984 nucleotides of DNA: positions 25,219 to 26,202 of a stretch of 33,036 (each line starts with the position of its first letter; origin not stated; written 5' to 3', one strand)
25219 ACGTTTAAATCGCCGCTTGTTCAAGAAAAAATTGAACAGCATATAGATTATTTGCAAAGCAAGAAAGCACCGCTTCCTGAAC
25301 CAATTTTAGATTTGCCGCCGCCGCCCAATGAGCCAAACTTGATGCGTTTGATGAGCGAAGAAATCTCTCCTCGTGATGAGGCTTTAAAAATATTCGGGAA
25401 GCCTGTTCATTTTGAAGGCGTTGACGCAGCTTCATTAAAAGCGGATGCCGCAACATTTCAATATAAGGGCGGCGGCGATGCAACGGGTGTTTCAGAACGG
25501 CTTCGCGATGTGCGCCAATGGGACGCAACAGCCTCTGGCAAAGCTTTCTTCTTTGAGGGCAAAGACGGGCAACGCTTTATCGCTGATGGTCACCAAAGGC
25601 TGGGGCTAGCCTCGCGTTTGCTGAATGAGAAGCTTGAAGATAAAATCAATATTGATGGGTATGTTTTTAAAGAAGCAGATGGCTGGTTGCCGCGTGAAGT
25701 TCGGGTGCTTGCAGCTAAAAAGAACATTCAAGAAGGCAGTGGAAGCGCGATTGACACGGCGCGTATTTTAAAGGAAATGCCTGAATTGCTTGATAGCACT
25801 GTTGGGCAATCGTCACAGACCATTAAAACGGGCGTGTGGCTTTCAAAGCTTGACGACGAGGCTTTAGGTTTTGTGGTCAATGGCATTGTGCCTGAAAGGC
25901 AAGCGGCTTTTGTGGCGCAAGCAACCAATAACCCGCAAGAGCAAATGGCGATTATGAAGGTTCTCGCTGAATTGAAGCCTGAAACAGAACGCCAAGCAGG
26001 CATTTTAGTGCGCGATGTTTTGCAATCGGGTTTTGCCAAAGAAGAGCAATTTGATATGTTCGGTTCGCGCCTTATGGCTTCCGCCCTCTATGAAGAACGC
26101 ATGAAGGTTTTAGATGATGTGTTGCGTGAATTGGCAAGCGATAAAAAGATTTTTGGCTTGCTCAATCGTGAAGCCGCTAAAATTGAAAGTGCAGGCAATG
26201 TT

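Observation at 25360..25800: ParB/sulfiredoxin-like DGHQR domain embedded in an ejected internal-virion protein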

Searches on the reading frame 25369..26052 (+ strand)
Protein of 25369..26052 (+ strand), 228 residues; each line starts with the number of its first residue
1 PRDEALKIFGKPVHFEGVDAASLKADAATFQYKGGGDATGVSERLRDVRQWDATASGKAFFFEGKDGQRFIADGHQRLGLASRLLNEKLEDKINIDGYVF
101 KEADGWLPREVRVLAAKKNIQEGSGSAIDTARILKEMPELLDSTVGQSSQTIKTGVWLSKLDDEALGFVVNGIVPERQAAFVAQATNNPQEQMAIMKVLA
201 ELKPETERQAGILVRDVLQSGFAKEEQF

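Call 58: predict_structure(alignment_id=A3)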
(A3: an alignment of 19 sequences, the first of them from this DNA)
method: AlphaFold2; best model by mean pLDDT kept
length: 228 residues; sequences in the alignment: 19
mean_pLDDT: 88.8   pTM: 0.81
mean pLDDT of the five models: 88.8, 87.4, 86.6, 85.7, 85.6
residues with pLDDT >= 90: 159; 70-90: 49; 50-70: 15; < 50: 5
segments of 3 or more residues with pLDDT < 50: 34-36
pLDDT, mean of each block of 10 residues (from residue 1): 74 94 89 55 79 86 96 90 93 95 96 93 91 93 83 95 95 95 96 96 96 94 66
secondary structure, 60 per line:
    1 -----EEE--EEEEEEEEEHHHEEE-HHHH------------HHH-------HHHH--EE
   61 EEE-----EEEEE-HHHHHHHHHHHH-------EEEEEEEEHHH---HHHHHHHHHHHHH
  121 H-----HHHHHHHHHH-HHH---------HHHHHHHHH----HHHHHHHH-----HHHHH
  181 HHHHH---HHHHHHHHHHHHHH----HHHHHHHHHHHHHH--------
elements in order: E6-8 E11-19 E23-25 H27-30 H53-56 E59-63 E69-73 H75-86 E94-101 H108-121 H127-136 H150-158 H163-170 H176-185 H189-202 H207-220
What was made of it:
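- The AF2 domain model has pLDDT 88.8 and pTM 0.81 (call 58).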

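Call 61: fold_search(model_id=the predicted structure, library=pdb)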
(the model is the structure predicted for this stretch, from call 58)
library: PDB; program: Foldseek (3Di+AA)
matches with E <= 10: 87; with E <= 0.001: 18
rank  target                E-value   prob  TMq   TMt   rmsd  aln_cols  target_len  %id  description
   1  7nfu_B                5.0e-06  1.00  0.48  0.51   6.4       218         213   17  Crystal structure of C-terminally truncated Geobacillus thermoleovorans nucleoid occlusion protein Noc (released 2021-02-17)
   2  7nfu_A                9.2e-06  1.00  0.49  0.50   6.0       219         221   16  Crystal structure of C-terminally truncated Geobacillus thermoleovorans nucleoid occlusion protein Noc (released 2021-02-17)
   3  7bnk_A                1.1e-05  1.00  0.33  0.38  13.2       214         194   17  Crystal structure of ParB from Myxococcus xanthus bound to CDP and Monothiophosphate (released 2021-09-08)
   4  7bnr_A                1.4e-05  1.00  0.33  0.38  13.1       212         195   17  Crystal structure of a ParB Q52A mutant from Myxococcus xanthus bound to CTPyS (released 2021-09-08)
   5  7bnr_B                2.3e-05  1.00  0.34  0.39  13.0       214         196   17  Crystal structure of a ParB Q52A mutant from Myxococcus xanthus bound to CTPyS (released 2021-09-08)
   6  7ol9_B                2.5e-05  1.00  0.35  0.39  15.0       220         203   15  Crystal structure of C-terminally truncated Bacillus subtilis nucleoid occlusion protein (Noc) complexed to the Noc-bi (released 2022-03-09)
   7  6sdk_B                4.4e-05  1.00  0.35  0.40  13.1       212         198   16  Crystal structure of bacterial ParB dimer bound to CDP (released 2019-10-23)
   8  7bnk_B                4.4e-05  1.00  0.33  0.38  13.2       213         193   16  Crystal structure of ParB from Myxococcus xanthus bound to CDP and Monothiophosphate (released 2021-09-08)
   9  6sdk_A                5.4e-05  1.00  0.33  0.38  12.5       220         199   14  Crystal structure of bacterial ParB dimer bound to CDP (released 2019-10-23)
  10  7ng0                  5.7e-05  1.00  0.33  0.37  12.8       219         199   16  Crystal structure of N- and C-terminally truncated Geobacillus thermoleovorans nucleoid occlusion protein Noc (released 2021-02-17)
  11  8qa9_B                7.0e-05  1.00  0.45  0.47   6.7       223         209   15  Crystal structure of the RK2 plasmid encoded co-complex of the C-terminally truncated transcriptional repressor protei (released 2024-02-21)
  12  8qa9_A                9.9e-05  1.00  0.45  0.48   6.7       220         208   15  Crystal structure of the RK2 plasmid encoded co-complex of the C-terminally truncated transcriptional repressor protei (released 2024-02-21)
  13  7o0n_A                1.2e-04  1.00  0.33  0.38  13.2       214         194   16  Crystal structure of a ParB E93A mutant from Myxococcus xanthus bound to CDP and monothiophosphate (released 2021-09-15)
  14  6t1f_D                1.3e-04  1.00  0.45  0.51   6.2       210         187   18  Crystal structure of the C-terminally truncated chromosome-partitioning protein ParB from Caulobacter crescentus compl (released 2020-10-14)
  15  6t1f_C                1.3e-04  1.00  0.35  0.40  11.0       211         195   18  Crystal structure of the C-terminally truncated chromosome-partitioning protein ParB from Caulobacter crescentus compl (released 2020-10-14)
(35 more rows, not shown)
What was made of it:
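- On ParB/Srx superfamily (fold level): All top 50 Foldseek PDB hits are superfamily members (call 61).
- Closest known: Sulfiredoxin and ParB-like nucleases/NTPases. Same: Srx structures are recovered by Foldseek at E 7e-3 to 1e-1 (call 61).
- The best is Noc 7nfu at E 5e-6 with TM about 0.5 over about 218 columns; 18 hits have E <= 1e-3 (call 61). They are about 0.5 at best, with rmsd 6-13 Å, partly because the two subdomains are oriented differently (call 61). The top structural hits are chromosomal and plasmid partition proteins (call 61).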

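Call 62: search_protein_families(library=ncbifam, proteins=[window:25369-26052:+], max_evalue=10)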
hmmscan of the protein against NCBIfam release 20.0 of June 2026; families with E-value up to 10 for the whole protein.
window:25369-26052:+ (228 aa): 0 families

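Call 76: search_protein_families(library=padloc, proteins=[window:25369-26052:+], max_evalue=10)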
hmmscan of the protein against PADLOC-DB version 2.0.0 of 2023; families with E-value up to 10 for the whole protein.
window:25369-26052:+ (228 aa): 0 families

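Call 78: find_related_loci(query=A3, collection=genome_contigs, flank=3000)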
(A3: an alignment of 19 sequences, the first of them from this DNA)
Query A3 (228 aa) in genome_contigs; peptide patterns used: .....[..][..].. (x = any residue, [..] = any of these).
391 stretches matched a pattern; 64 encode a relative of the query (tblastn E <= 1e-3); 64 distinct loci.
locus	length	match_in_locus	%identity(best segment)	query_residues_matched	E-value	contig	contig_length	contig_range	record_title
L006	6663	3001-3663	51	8-228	1e-72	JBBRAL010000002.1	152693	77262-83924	MAG: Hyphomicrobiales bacterium isolate Co_metawrap_2293 Cmw_2293_k141_11726687_length_152693_cov_13.0000, whole genome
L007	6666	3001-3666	51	5-227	1e-71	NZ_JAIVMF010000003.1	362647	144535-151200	Stappia stellulata strain SN27-3 SN27-3_ctg003, whole genome shotgun sequence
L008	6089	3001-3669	50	4-228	7e-71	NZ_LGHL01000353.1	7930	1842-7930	Bradyrhizobium sp. NAS80.1 Bradyrhizobium_NAS_80.1_c353, whole genome shotgun sequence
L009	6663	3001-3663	48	8-228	3e-70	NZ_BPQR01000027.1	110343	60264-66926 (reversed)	Methylobacterium jeotgali strain LMG 23639 entry27, whole genome shotgun sequence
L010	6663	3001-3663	49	6-227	6e-68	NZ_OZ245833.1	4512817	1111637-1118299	MAG: Stappia sp. isolate c34293d0-7391-468b-bd1f-a47200a021ac chromosome 1, complete sequence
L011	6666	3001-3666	48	5-227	8e-68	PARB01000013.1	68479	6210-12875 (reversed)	MAG: Rhodobacteraceae bacterium isolate SP118 30232, whole genome shotgun sequence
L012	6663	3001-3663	49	6-227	4e-67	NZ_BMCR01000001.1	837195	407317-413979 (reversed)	Stappia taiwanensis strain CCM 7757 sequence01, whole genome shotgun sequence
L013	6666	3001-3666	47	5-227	1e-66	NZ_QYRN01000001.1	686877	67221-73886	Aureimonas flava strain M2BS4Y-1 Scaffold1_1, whole genome shotgun sequence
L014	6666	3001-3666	48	4-227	3e-65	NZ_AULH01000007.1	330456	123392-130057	Pleomorphomonas koreensis DSM 23070 H512DRAFT_scaffold00005.5_C, whole genome shotgun sequence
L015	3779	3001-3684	45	1-228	1e-64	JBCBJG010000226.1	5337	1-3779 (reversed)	MAG: Pseudomonadota bacterium isolate J06626_2 k141_125694_length_5337_cov_21.0000, whole genome shotgun sequence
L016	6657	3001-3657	43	10-228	3e-60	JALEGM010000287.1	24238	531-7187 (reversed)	MAG: Aquisalinus sp. isolate CC_bin13 k97_219500, whole genome shotgun sequence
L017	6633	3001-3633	46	10-222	7e-58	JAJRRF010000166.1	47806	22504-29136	MAG: Alphaproteobacteria bacterium isolate Dive100_bin2.65 k141_681918, whole genome shotgun sequence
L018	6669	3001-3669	48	6-227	1e-57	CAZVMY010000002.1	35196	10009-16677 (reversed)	MAG TPA_asm: uncultured Methylocystis sp. isolate SRP287051_co2_145 genome assembly, contig: NODE_2603_length_35196_cov_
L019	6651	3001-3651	45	8-228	3e-56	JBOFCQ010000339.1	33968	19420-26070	MAG: Hyphomicrobium sp. isolate WFFMC_MAG_172 k139_9176501_flag=0_multi=8.3349_len=33968, whole genome shotgun sequence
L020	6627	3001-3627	43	19-226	4e-51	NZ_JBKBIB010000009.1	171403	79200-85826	MAG: Brevundimonas sp. isolate 21I_069.bin.5 NODE_118_length_171403_cov_3.938301, whole genome shotgun sequence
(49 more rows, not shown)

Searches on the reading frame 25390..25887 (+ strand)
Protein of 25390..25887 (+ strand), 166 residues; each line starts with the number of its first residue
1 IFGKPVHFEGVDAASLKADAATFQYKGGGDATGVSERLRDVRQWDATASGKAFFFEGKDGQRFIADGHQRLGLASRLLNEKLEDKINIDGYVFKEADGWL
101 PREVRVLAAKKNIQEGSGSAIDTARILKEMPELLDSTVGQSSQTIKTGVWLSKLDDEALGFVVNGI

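Call 14: search_solved_structures(query=A2, max_evalue=10, show_alignments=5)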
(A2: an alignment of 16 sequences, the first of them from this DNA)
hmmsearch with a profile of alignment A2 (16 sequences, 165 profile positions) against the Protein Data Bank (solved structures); distinct sequences matched with E-value up to 10: 1.
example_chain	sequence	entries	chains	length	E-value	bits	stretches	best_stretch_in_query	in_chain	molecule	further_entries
5fzr_A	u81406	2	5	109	1.1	12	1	72-133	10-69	DESIGNED TPR PROTEIN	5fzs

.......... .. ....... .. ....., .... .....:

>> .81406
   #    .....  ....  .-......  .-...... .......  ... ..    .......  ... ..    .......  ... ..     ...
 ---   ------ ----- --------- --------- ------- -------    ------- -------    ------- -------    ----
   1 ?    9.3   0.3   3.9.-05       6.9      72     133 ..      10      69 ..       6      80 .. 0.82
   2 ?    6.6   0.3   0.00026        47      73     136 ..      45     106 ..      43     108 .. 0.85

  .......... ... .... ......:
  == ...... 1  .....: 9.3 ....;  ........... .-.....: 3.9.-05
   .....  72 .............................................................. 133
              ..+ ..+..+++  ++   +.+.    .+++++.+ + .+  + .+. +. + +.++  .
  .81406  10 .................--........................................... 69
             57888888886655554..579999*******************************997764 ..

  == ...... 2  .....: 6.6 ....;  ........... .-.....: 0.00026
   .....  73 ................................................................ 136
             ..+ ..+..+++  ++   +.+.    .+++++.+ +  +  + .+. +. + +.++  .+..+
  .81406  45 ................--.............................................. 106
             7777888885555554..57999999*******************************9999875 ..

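Call 15: search_protein_families(library=pfam, alignment_id=A2, max_evalue=10)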
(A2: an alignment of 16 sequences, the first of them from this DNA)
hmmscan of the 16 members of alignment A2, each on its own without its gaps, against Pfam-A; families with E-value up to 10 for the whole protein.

A. member 1, seq(166 aa): 2 families
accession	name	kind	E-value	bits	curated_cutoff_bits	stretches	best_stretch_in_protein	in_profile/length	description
PF15171.11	Spexin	-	0.017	15.9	27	1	37-85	4-49/90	Neuropeptide secretory protein family, NPQ, spexin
PF06245.16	DUF1015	-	0.3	10.4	25.8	1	30-83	176-228/325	Protein of unknown function (DUF1015)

B. families by the number of members that match (of 16 scanned): 8 families
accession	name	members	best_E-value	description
PF15171.11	Spexin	3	0.014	Neuropeptide secretory protein family, NPQ, spexin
PF06245.16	DUF1015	2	0.17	Protein of unknown function (DUF1015)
PF13508.13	Acetyltransf_7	1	0.02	Acetyltransferase (GNAT) domain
PF03737.21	RraA-like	1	0.023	Aldolase/RraA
PF09729.15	Gti1_Pac2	1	0.071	Gti1/Pac2 family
PF00583.31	Acetyltransf_1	1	0.083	Acetyltransferase (GNAT) family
PF18286.6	T3SS_ExsE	1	0.1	Type III secretion system ExsE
PF19462.4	DUF5999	1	0.11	Family of unknown function (DUF5999)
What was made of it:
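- Only a sub-threshold DUF1015 hit appears, at E 0.17-0.3 (call 15).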

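Call 18: find_homologous_proteins(query=A2, max_evalue=0.001)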
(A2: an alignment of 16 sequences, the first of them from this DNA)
Query A2 (16 sequences) (166 aa, profile of the alignment): 26 proteins with E <= 0.001 among 8000 candidates.
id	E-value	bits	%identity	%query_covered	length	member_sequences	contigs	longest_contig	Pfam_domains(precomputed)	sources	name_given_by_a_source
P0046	1.7e-58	215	43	93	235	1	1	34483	-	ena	-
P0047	1.6e-55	205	42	95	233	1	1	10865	-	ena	-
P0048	1.8e-54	202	43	99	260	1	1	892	-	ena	-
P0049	1.8e-50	189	45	92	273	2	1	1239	-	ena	-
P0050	2.5e-49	185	45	87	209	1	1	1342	-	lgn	-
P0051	9.4e-48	180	45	95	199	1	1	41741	-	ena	-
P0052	1.5e-47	179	41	84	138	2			-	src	-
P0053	1.3e-42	163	40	75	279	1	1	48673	-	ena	-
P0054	4.6e-37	145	53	60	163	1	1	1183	-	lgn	-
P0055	3.1e-36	142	49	58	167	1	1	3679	-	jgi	jgi:hypothetical protein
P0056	1.0e-35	141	46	62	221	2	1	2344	-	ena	-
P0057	1.9e-35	140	40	68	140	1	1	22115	-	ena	-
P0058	8.6e-31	125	44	55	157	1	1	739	-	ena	-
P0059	1.9e-28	117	46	50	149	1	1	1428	-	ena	-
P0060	7.3e-27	112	48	40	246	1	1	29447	-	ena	-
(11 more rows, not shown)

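Call 29: search_protein_representatives(alignment_id=A2)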
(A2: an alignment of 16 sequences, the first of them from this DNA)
Query: 16 sequences, 165 profile positions. Proteins with E-value up to 0.001 (for the whole library): 3606; up to 1e-10: 2742; up to 1e-30: 1146. The best 150 are listed.
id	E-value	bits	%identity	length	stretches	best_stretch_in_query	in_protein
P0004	1.3e-76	272.0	-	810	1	2-165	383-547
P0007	2.3e-75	267.9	-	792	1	3-164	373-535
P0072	1.6e-74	265.1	-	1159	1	2-164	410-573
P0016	4.2e-74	263.8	-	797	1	2-164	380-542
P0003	4.7e-74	263.6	-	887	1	2-165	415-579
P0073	1.0e-73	262.6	-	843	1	2-164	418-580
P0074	1.1e-73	262.5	-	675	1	2-164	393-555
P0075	1.4e-73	262.1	-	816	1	2-164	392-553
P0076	1.5e-73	262.0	-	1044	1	2-164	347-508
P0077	2.8e-73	261.1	-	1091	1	2-165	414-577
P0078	4.5e-73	260.4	-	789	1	3-164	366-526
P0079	1.1e-72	259.1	-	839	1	2-165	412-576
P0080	3.2e-72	257.7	-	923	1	2-165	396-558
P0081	4.0e-72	257.4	-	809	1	2-164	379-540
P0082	6.6e-72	256.7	-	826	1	3-164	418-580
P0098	5.3e-68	243.9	-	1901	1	2-164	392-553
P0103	2.1e-66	238.8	-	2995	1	2-164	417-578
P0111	7.4e-66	237.0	-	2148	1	2-164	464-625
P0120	7.7e-65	233.7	-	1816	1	2-165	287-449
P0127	2.5e-64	232.0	-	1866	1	2-165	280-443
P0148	2.2e-62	225.7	-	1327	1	2-163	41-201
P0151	3.8e-62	224.9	-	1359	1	2-164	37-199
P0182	5.5e-61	221.1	-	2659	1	2-161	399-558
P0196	3.0e-60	218.7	-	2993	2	2-97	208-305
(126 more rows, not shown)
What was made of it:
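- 3,606 representatives at E <= 1e-3 and 1,146 at E <= 1e-30 (call 29).
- Tried and rejected: The exhaustive representative search (call 29) was needed to see the size of the family.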

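Call 50: search_protein_families(library=pfam, proteins=[P0103, P0196, P0182, P0148], max_evalue=0.001)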
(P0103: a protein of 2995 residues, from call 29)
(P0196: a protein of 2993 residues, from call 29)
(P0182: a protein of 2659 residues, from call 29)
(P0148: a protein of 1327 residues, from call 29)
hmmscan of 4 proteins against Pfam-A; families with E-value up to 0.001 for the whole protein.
P0103 (2995 aa): 1 family
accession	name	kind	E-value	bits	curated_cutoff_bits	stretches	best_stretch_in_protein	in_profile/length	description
PF18760.7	ART-PolyVal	-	1e-05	26.8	31.2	1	951-994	9-46/140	ADP-Ribosyltransferase in polyvalent proteins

P0196 (2993 aa): 3 families
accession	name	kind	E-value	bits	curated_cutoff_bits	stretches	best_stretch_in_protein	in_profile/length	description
PF00176.29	SNF2-rel_dom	-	1.9e-07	30.9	24.9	0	1926-2106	17-139/290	SNF2-related domain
PF04607.23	RelA_SpoT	-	3.6e-06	27.7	27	1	857-941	1-89/113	Region found in RelA / SpoT proteins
PF00271.37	Helicase_C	-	0.00014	22.6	23.5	1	2389-2462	39-110/110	Helicase conserved C-terminal domain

P0182 (2659 aa): 1 family
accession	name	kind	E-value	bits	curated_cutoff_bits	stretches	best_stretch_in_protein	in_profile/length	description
PF18838.6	LPD23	-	4.7e-09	36.3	27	1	1960-2013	4-57/58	Large polyvalent protein associated domain 23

P0148 (1327 aa): 0 families

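Call 52: search_protein_families(library=pfam, proteins=[P0098, P0111, P0120, P0127, P0151], max_evalue=0.001)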
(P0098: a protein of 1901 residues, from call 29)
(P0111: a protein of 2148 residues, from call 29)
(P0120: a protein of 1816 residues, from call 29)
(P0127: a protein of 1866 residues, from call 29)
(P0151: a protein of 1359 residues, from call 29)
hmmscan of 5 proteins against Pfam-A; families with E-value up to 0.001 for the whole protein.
P0098 (1901 aa): 2 families
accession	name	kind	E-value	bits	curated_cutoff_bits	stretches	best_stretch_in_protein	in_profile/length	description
PF18796.6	LPD1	-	1.2e-07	32.2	27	1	1381-1415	3-37/78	Large polyvalent protein-associated domain 1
PF18760.7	ART-PolyVal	-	2e-05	25.8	31.2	1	793-898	10-97/140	ADP-Ribosyltransferase in polyvalent proteins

P0111 (2148 aa): 0 families

P0120 (1816 aa): 0 families

P0127 (1866 aa): 1 family
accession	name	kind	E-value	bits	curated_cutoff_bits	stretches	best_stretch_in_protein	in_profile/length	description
PF18838.6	LPD23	-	1.7e-05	25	27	1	31-93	6-58/58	Large polyvalent protein associated domain 23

P0151 (1359 aa): 0 families
